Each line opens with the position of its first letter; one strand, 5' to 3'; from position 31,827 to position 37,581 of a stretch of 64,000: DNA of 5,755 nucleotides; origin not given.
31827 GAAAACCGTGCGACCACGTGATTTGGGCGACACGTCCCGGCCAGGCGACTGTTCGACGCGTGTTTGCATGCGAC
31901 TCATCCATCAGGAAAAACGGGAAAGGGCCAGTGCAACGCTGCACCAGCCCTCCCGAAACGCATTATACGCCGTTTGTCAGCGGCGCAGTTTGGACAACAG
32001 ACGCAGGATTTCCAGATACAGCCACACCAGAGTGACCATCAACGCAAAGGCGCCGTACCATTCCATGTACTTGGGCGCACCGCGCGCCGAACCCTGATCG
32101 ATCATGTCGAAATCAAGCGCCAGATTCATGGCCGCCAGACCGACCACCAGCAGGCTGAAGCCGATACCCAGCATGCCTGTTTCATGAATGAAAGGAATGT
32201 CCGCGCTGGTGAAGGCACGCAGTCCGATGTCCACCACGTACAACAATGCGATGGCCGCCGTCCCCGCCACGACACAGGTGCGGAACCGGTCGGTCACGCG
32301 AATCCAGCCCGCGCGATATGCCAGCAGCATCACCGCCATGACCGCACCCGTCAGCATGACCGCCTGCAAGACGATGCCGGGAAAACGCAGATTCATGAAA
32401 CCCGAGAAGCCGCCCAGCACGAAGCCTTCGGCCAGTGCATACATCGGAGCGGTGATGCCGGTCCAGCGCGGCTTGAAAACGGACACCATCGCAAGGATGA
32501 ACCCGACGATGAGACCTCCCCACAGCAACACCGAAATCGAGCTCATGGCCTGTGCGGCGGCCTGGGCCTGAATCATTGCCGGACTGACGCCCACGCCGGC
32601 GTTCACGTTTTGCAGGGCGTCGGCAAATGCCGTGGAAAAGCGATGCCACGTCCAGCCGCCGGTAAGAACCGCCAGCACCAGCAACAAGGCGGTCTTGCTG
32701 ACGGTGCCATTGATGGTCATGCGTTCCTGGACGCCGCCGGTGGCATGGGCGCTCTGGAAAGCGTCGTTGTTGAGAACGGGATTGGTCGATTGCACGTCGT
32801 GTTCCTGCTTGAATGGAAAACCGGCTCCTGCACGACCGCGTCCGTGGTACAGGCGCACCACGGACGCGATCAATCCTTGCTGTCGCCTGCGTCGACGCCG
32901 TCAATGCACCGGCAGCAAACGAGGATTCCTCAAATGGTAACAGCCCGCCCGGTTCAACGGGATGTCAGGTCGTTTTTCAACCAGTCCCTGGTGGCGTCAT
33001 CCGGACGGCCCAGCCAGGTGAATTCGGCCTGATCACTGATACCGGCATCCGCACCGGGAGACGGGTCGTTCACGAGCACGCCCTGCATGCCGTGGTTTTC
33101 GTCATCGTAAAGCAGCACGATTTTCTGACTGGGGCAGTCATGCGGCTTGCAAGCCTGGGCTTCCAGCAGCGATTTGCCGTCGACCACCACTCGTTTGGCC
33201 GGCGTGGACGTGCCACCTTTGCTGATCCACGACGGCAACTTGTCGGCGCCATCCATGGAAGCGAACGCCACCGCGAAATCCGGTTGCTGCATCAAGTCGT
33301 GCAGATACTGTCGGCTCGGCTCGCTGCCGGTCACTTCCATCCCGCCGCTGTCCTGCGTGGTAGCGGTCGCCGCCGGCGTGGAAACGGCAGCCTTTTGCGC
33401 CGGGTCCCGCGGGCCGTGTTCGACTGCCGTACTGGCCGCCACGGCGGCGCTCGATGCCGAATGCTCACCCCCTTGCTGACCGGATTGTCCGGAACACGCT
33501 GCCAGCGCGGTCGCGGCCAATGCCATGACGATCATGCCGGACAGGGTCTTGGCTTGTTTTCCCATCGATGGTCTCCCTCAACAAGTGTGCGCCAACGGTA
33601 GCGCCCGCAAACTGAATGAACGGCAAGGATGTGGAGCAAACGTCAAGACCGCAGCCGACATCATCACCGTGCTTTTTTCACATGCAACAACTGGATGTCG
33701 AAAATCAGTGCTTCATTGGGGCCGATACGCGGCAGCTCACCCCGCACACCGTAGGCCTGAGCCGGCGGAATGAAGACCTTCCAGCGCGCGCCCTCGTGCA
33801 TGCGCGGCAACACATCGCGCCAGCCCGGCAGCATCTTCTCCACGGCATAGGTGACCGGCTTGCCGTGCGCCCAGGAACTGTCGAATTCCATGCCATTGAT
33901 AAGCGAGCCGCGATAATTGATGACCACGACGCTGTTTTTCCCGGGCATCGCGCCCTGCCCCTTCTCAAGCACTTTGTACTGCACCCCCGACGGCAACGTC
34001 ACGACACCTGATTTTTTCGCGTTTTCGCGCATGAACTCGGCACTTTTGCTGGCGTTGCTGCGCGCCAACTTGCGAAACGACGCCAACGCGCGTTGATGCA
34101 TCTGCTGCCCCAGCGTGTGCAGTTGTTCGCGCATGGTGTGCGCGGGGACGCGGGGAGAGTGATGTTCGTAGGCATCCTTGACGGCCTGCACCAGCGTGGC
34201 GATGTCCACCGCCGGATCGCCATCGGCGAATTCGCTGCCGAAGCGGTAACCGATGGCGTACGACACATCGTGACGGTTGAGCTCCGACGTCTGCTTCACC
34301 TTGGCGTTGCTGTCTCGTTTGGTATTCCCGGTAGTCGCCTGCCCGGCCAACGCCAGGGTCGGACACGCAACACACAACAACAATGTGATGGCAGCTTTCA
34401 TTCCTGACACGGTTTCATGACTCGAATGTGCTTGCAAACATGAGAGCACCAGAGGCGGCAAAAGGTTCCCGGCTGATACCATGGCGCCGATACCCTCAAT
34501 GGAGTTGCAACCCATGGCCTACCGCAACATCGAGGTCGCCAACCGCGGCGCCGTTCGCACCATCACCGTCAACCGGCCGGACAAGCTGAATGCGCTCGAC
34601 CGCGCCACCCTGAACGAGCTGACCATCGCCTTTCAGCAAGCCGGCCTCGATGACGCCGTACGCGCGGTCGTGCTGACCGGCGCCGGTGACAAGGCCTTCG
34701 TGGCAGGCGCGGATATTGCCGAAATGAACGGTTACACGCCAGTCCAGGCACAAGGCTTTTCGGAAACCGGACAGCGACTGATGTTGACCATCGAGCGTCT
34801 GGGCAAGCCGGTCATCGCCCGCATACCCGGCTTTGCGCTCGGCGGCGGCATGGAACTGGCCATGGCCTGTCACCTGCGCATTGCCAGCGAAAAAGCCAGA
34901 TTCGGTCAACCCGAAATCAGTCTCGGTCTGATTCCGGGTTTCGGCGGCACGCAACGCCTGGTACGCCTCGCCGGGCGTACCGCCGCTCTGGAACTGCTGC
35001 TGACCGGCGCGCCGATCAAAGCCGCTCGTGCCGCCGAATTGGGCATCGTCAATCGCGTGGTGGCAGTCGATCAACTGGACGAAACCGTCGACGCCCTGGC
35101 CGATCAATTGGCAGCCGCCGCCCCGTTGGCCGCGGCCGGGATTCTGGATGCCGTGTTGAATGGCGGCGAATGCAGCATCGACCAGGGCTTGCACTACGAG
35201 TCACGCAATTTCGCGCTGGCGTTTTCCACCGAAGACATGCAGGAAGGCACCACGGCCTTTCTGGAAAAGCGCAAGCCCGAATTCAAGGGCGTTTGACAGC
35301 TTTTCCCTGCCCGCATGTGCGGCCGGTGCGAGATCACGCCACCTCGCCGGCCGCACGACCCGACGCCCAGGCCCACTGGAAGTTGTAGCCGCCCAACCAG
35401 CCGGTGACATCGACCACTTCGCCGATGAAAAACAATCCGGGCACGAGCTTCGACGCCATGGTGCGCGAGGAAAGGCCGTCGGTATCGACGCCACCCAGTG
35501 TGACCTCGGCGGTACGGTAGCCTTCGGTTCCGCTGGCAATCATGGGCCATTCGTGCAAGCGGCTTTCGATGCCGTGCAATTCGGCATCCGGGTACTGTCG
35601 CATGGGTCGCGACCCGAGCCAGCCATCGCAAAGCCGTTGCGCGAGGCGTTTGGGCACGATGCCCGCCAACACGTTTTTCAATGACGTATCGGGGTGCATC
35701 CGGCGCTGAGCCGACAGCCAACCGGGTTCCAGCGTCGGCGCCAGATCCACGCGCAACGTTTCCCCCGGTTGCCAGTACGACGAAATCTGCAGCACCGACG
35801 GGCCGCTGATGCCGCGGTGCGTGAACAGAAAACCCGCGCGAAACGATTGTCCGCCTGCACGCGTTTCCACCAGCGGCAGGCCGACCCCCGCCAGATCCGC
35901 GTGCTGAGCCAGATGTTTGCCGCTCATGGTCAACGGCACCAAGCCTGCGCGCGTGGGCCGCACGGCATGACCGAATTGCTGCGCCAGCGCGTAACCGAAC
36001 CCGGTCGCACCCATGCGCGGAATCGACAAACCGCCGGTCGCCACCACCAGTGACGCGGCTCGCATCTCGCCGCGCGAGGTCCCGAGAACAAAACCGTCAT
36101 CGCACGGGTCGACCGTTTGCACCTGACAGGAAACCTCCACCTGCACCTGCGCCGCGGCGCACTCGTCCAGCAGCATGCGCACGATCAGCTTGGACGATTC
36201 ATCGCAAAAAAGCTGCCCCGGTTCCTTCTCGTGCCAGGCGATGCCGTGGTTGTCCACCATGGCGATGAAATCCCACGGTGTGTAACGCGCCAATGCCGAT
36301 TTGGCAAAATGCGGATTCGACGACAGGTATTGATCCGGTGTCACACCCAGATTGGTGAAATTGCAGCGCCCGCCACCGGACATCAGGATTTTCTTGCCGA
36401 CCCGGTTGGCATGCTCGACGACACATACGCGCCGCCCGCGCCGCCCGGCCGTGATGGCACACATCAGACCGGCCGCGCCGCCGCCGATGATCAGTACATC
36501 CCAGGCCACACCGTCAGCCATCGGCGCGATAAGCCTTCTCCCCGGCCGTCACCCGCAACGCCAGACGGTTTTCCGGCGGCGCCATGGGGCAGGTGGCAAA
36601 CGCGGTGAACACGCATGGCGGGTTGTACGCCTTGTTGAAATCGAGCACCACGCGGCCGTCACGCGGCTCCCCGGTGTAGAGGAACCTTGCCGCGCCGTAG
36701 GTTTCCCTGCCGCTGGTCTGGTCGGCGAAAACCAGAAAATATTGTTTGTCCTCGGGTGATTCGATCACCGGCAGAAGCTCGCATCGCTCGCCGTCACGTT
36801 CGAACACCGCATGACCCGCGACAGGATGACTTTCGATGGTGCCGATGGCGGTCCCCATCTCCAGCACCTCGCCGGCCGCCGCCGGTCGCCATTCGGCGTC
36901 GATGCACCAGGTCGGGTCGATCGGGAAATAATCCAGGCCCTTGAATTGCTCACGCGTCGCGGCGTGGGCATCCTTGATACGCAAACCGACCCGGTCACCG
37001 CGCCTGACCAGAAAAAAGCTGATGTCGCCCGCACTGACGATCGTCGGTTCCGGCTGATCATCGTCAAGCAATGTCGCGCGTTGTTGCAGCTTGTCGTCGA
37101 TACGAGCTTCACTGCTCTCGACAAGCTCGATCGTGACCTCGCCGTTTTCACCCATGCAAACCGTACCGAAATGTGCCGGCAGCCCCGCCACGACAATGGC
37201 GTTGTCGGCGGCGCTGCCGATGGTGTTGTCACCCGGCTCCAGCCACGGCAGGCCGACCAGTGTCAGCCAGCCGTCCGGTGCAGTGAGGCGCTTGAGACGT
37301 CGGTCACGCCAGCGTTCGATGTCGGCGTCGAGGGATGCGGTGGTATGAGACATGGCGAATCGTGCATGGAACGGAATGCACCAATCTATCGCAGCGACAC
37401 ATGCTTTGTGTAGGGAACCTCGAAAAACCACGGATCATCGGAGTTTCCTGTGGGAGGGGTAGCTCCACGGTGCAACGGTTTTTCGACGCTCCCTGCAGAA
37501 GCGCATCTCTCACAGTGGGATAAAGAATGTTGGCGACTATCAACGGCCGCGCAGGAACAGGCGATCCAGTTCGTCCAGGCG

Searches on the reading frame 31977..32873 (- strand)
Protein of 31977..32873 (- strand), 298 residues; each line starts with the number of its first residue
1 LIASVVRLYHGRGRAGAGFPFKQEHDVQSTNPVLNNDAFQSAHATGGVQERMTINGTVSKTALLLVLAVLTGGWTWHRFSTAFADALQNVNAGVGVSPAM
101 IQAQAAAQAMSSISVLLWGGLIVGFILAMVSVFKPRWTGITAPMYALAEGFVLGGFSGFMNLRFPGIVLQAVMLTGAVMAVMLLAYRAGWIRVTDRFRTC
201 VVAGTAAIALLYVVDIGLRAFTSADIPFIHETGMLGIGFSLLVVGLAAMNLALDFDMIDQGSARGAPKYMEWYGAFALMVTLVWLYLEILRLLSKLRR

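Call 14: search_protein_families(library=pfam, proteins=[window:31977-32873:-], max_evalue=0.001)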
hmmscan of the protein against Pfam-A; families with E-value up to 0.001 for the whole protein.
window:31977-32873:- (298 aa): 1 family
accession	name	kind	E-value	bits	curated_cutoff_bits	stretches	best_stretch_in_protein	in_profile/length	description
PF12811.12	BaxI_1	-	1.3e-73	247.9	26.2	1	31-298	1-233/233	Bax inhibitor 1 like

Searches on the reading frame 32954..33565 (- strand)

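Call 14: search_protein_families(library=pfam, proteins=[window:32954-33565:-], max_evalue=0.001)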
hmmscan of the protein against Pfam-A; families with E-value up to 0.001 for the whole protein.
window:32954-33565:- (203 aa): 1 family
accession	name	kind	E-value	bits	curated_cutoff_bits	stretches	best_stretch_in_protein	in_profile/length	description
PF08816.16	Ivy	-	1.4e-22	80.5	21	1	93-201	2-113/117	Inhibitor of vertebrate lysozyme (Ivy)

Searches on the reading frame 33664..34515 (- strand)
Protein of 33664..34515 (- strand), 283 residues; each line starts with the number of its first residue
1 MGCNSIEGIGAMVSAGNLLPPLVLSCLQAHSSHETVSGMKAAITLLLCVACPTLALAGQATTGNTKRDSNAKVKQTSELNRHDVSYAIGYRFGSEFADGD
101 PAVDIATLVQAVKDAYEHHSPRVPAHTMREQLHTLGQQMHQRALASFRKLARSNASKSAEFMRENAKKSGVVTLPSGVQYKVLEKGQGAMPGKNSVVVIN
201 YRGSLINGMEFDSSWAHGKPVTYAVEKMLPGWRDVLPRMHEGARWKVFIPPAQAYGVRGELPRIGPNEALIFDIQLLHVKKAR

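Call 14: search_protein_families(library=pfam, proteins=[window:33664-34515:-], max_evalue=0.001)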
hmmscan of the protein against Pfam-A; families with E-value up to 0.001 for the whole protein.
window:33664-34515:- (283 aa): 2 families
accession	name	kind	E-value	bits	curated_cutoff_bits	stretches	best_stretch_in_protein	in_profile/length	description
PF01346.23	FKBP_N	-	3e-21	76.5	22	1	83-182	3-97/97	Domain amino terminal to FKBP-type peptidyl-prolyl isomerase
PF00254.34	FKBP_C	-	1.4e-20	73.8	21.1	1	191-277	5-94/94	FKBP-type peptidyl-prolyl cis-trans isomerase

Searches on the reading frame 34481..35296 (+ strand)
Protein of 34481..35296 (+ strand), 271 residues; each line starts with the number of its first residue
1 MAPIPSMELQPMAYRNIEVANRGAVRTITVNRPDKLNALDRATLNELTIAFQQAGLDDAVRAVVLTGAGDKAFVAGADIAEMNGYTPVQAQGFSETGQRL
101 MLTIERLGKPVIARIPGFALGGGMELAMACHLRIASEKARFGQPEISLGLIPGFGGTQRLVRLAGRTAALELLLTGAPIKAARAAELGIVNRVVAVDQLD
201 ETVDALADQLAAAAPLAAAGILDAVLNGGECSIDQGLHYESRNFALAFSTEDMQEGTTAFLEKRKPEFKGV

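Call 14: search_protein_families(library=pfam, proteins=[window:34481-35296:+], max_evalue=0.001)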
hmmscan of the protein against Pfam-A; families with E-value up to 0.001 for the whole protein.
window:34481-35296:+ (271 aa): 2 families
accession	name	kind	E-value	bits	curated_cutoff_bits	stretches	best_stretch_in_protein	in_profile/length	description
PF00378.25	ECH_1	-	3.1e-69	233.5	27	1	23-270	4-250/251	Enoyl-CoA hydratase/isomerase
PF16113.10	ECH_2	-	2.1e-43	149.6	27.2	1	25-208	1-186/335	Enoyl-CoA hydratase/isomerase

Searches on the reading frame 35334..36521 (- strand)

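Call 14: search_protein_families(library=pfam, proteins=[window:35334-36521:-], max_evalue=0.001)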
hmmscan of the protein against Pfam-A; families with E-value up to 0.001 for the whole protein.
window:35334-36521:- (395 aa): 11 families
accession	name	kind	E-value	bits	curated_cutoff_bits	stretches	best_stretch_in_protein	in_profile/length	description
PF03486.20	HI0933_like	-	4e-93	311.8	50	1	8-393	2-243/244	HI0933-like protein Rossmann domain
PF22780.1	HI0933_like_1st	-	7.5e-38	130.4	27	1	191-340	1-165/165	HI0933-like protein barrel and H2TH domain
PF00890.30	FAD_binding_2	-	1.7e-13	51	20.4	1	8-52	1-45/414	FAD binding domain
PF13738.12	Pyr_redox_3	-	1.2e-12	48.1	30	1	122-170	92-140/305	Pyridine nucleotide-disulphide oxidoreductase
PF12831.13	FAD_oxidored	-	6.2e-10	39.4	27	1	8-141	1-118/416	FAD dependent oxidoreductase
PF01266.30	DAO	-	2.4e-09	37.7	27.9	1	8-107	1-93/353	FAD dependent oxidoreductase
PF07992.20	Pyr_redox_2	-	2.4e-09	37.5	26.1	1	8-175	2-119/291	Pyridine nucleotide-disulphide oxidoreductase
PF13450.12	NAD_binding_8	-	2.5e-06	28.1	21.9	1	11-42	1-32/68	NAD(P)-binding Rossmann-like domain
PF01134.28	GIDA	-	9.9e-05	22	22.1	0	8-38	1-31/391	Glucose inhibited division protein A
PF01494.25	FAD_binding_3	-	0.00053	19.8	22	0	8-39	3-34/349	FAD binding domain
PF00070.33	Pyr_redox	-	0.00068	20.5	22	0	9-42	2-35/82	Pyridine nucleotide-disulphide oxidoreductase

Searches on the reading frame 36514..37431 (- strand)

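Call 14: search_protein_families(library=pfam, proteins=[window:36514-37431:-], max_evalue=0.001)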
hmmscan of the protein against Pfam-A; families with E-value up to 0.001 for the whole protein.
window:36514-37431:- (305 aa): 1 family
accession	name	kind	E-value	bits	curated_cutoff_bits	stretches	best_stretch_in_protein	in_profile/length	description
PF07920.16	DUF1684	-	1.9e-44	151.8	25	1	162-299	2-139/139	Protein of unknown function (DUF1684)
